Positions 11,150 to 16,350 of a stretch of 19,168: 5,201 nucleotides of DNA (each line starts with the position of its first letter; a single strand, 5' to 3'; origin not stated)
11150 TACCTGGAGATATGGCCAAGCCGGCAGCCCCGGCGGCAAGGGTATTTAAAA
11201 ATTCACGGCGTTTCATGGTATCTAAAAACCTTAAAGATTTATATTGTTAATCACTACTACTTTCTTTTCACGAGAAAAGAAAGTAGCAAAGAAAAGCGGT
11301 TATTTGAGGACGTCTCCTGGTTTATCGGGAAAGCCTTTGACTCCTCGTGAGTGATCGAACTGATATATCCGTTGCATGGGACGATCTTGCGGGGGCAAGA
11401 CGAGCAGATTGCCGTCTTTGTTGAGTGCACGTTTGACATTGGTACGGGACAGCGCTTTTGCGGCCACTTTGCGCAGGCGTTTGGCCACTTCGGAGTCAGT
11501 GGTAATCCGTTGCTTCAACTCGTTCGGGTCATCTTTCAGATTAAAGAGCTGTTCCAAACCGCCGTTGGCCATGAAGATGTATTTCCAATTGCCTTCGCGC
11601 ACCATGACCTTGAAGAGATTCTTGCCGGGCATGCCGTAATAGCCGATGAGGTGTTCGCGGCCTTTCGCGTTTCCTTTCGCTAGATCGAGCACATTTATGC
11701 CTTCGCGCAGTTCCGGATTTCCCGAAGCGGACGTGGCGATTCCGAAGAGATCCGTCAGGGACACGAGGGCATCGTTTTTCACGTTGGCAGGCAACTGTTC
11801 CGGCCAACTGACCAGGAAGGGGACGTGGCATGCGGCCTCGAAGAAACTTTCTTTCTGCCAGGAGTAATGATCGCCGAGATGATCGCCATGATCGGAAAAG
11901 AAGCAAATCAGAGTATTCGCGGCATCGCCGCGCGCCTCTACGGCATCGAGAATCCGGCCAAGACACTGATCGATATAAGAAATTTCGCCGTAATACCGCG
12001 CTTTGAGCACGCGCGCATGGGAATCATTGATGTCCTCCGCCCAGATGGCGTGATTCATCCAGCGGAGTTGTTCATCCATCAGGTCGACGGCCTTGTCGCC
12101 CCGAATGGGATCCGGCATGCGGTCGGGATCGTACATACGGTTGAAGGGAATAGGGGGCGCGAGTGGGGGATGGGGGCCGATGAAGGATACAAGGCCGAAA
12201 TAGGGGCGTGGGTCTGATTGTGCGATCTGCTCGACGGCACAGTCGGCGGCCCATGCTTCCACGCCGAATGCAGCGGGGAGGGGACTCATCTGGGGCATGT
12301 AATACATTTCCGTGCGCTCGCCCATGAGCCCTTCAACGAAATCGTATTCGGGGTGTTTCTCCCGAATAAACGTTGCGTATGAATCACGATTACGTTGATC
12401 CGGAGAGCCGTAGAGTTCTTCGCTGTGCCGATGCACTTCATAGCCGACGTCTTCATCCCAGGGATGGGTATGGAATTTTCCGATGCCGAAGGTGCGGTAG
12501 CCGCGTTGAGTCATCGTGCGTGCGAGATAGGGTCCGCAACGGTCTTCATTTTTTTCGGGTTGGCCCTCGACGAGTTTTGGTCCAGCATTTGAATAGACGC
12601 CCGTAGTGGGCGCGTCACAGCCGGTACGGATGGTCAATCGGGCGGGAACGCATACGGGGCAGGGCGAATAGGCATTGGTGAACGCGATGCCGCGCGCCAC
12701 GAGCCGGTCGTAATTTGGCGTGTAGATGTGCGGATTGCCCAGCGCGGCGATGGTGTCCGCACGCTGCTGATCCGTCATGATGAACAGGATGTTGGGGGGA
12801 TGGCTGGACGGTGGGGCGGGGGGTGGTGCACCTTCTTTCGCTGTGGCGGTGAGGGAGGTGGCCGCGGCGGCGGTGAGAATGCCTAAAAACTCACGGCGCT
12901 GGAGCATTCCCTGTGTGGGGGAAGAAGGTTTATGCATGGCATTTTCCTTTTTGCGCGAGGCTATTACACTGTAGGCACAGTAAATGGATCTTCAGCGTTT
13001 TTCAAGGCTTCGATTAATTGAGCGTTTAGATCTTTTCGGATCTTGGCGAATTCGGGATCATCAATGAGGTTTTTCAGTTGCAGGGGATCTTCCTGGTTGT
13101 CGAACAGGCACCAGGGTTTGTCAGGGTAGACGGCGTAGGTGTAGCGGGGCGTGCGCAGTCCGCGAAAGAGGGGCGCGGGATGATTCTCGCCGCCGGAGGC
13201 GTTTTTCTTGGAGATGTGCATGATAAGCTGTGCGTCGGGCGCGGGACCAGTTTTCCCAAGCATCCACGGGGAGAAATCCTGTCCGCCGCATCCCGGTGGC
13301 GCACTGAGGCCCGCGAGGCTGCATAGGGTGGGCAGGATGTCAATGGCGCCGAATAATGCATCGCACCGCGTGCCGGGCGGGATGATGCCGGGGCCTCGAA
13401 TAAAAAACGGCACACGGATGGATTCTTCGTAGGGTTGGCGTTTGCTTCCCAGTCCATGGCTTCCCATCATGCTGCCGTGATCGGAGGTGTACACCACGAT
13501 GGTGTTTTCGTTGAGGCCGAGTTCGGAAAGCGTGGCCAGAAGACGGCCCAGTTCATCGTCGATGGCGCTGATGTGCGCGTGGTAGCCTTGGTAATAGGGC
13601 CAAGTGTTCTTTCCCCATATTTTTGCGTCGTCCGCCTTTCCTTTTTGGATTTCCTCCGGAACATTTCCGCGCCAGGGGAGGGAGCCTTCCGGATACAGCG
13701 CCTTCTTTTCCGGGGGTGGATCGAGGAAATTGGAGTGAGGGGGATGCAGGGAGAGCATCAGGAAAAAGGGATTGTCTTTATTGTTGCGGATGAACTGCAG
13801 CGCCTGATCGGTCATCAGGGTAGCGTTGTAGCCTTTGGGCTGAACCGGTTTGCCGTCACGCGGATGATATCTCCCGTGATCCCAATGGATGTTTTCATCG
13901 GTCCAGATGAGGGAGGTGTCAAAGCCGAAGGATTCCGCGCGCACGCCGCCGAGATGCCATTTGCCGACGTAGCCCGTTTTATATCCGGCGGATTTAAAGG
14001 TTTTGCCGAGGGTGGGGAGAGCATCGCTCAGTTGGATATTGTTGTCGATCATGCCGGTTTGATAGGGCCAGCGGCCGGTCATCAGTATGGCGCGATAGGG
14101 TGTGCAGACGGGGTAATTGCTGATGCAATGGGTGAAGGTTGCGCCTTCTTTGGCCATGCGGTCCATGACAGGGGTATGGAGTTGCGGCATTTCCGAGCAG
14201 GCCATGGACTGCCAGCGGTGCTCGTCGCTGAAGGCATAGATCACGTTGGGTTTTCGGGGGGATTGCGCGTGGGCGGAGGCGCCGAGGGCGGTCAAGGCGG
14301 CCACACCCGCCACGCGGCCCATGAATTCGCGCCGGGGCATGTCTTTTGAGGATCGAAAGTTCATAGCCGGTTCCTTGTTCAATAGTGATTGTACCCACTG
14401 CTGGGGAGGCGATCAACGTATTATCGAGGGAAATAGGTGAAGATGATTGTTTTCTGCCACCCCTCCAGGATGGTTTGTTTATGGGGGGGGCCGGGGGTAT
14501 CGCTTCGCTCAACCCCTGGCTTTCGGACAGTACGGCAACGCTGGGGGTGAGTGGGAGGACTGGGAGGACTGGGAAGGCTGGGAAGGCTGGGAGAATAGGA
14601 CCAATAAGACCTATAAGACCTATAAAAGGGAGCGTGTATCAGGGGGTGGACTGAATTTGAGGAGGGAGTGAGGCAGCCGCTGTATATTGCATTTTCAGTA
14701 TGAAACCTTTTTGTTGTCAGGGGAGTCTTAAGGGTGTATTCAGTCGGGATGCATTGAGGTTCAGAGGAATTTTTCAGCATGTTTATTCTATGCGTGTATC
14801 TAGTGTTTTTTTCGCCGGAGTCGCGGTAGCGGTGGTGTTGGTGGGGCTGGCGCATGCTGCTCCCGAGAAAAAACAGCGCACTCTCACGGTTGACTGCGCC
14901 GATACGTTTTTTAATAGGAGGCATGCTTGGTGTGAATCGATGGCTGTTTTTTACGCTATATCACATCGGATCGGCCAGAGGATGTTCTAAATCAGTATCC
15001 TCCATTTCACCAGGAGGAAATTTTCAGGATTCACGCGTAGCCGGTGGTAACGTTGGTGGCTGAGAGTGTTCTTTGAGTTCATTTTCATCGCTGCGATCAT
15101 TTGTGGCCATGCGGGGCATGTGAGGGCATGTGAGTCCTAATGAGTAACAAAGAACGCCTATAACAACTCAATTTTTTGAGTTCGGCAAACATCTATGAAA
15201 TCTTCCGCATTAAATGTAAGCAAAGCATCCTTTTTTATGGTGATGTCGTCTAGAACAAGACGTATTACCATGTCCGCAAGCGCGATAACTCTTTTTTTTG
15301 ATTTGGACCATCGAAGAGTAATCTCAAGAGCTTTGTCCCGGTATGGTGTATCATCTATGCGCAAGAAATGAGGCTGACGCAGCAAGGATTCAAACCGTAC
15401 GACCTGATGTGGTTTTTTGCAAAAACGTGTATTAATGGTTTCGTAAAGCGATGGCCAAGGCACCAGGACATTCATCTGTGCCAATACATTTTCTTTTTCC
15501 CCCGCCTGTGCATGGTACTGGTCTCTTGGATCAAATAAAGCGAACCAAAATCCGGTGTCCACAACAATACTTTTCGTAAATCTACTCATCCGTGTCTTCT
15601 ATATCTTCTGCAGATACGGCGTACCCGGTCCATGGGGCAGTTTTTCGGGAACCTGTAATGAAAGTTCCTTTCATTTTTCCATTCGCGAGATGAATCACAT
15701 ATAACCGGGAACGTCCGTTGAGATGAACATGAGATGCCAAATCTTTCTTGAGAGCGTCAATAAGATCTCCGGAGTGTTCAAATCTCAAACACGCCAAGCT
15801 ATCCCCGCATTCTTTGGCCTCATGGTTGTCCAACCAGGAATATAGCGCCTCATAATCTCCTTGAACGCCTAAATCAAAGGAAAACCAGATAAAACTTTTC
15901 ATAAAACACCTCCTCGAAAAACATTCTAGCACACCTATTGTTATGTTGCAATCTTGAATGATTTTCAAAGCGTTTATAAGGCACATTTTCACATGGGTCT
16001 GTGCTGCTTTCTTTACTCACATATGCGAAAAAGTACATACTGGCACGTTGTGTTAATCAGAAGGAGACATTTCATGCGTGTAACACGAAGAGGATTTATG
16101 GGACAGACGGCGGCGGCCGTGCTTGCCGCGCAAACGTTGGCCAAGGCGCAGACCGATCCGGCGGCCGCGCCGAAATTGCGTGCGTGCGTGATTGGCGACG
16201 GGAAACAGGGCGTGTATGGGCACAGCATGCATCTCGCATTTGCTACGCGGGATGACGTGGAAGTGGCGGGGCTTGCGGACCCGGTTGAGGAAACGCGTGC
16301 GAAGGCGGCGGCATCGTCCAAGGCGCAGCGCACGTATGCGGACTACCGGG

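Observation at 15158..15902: PIN-nuclease operon with a noncanonical 106-aa upstream partner in an AT-rich islet: candidate novel toxin-antitoxin or defence pair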

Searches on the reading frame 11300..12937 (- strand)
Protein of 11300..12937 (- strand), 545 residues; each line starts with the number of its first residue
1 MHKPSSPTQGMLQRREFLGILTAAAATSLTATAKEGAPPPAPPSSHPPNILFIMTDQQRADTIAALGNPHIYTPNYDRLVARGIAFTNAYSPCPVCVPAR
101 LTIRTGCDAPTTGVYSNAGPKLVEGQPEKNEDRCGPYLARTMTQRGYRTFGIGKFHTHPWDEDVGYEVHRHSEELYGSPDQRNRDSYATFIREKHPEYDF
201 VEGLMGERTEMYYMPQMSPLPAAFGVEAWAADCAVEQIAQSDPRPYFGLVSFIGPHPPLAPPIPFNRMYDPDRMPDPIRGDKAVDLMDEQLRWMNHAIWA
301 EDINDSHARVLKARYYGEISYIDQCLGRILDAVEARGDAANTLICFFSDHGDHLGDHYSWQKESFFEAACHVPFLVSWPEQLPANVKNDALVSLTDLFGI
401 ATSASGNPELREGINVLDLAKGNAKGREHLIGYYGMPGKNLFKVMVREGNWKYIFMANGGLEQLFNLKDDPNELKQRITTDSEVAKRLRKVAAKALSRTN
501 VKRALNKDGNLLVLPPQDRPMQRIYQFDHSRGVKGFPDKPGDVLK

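Call 91: search_protein_families(library=pfam, proteins=[window:11300-12937:-], max_evalue=0.001)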
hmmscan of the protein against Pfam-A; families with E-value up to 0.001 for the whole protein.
window:11300-12937:- (545 aa): 3 families
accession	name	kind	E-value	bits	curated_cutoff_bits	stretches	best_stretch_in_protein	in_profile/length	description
PF00884.28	Sulfatase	-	3.3e-44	151.8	25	1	48-398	1-292/301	Sulfatase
PF16347.10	SGSH_C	-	4.3e-09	37.2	29.3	1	355-486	1-139/154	N-sulphoglucosamine sulphohydrolase, C-terminal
PF01663.27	Phosphodiest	-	3.8e-07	30.5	23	1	51-351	2-220/342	Type I phosphodiesterase / nucleotide pyrophosphatase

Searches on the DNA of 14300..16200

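Call 66: search_rna_families(source=window, start=14300, end=16200, threshold=evalue, max_evalue=1)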
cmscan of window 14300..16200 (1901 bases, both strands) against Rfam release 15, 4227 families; matches with E-value up to 1: 1.
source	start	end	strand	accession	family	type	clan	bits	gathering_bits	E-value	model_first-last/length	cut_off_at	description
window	14467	14516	-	RF01792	eiav_FSE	Cis-reg; frameshift_element;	-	18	40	0.31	1-35/35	no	ribosomal frameshift site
